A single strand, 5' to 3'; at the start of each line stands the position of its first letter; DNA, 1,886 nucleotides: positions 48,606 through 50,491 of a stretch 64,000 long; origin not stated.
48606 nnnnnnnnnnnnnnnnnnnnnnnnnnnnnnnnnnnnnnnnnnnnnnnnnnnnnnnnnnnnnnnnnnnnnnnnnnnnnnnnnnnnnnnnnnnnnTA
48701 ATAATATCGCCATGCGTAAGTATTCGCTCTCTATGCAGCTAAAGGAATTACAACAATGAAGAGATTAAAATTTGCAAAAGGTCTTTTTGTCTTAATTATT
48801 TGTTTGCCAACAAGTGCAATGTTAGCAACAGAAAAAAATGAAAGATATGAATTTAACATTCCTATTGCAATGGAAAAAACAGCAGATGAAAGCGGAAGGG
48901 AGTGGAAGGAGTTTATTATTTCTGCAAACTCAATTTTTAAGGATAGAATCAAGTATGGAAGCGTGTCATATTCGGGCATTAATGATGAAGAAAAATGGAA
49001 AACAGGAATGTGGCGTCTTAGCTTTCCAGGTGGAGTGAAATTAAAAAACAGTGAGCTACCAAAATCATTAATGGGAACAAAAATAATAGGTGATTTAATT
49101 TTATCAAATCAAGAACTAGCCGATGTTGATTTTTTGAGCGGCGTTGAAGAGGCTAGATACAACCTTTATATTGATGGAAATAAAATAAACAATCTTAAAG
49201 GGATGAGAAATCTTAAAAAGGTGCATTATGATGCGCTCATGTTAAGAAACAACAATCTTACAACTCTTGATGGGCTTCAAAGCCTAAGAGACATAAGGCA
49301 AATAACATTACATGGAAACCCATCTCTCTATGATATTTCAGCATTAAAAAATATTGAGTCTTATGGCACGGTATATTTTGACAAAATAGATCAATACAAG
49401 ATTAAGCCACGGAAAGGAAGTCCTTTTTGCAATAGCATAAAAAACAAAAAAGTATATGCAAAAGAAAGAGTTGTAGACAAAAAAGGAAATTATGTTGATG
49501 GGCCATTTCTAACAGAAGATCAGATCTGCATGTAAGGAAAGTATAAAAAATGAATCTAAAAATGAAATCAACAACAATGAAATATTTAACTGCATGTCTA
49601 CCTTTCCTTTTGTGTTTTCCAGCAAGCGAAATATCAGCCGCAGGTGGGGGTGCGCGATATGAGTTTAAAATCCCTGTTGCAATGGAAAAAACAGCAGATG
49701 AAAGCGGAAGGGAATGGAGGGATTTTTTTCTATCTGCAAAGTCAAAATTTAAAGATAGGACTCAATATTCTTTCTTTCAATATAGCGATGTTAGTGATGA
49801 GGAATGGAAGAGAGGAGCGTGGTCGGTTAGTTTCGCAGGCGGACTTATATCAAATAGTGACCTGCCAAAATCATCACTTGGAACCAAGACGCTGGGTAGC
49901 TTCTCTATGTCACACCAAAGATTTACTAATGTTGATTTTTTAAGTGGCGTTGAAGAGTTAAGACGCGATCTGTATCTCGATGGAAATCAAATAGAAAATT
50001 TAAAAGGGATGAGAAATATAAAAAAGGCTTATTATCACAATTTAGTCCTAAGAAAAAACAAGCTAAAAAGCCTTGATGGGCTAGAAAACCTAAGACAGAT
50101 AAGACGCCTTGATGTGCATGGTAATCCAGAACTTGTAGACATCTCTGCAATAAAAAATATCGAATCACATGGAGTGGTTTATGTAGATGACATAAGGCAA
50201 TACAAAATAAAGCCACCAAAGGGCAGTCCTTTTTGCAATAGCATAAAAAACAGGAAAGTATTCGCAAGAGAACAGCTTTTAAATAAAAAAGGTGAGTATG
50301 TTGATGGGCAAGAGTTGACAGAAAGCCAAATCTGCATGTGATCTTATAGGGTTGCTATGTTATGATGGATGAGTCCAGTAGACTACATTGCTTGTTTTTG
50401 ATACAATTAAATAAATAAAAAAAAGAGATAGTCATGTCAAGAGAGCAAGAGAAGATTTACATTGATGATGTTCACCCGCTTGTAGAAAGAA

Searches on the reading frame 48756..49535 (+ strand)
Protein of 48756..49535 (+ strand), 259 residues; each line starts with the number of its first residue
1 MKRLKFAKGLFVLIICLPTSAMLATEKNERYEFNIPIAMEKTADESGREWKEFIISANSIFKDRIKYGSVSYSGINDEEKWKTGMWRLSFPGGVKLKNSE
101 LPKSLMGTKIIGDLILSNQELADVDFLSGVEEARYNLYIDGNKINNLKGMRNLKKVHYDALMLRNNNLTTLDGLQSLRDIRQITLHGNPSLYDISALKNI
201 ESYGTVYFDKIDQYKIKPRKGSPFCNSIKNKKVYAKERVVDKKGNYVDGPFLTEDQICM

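Call 43: search_protein_families(library=pfam, proteins=[window:48756-49535:+], max_evalue=0.001)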
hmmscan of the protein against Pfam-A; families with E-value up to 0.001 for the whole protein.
window:48756-49535:+ (259 aa): 4 families
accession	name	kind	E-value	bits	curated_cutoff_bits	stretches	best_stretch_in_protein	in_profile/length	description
PF01030.30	Recep_L_domain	-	9.4e-05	23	21.8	1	108-191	3-99/112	Receptor L domain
PF13306.12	LRR_5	-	0.00017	21.9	27.7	0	90-187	30-122/127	BspA type Leucine rich repeat region (6 copies)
PF23952.1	LRR_EndoS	-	0.0002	22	27.9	0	134-199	25-91/116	Endo-beta-N-acetylglucosaminidase EndoS LRR domain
PF12799.13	LRR_4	-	0.00081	20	27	0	161-199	6-44/44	Leucine Rich repeats (2 copies)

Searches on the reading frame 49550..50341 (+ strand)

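Call 43: search_protein_families(library=pfam, proteins=[window:49550-50341:+], max_evalue=0.001)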
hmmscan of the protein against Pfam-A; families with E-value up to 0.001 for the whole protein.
window:49550-50341:+ (263 aa): 2 families
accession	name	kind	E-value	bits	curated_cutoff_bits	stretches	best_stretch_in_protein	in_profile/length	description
PF12799.13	LRR_4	-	5.7e-08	33.2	27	1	164-203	5-44/44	Leucine Rich repeats (2 copies)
PF23952.1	LRR_EndoS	-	5.2e-05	23.9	27.9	0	161-202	24-65/116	Endo-beta-N-acetylglucosaminidase EndoS LRR domain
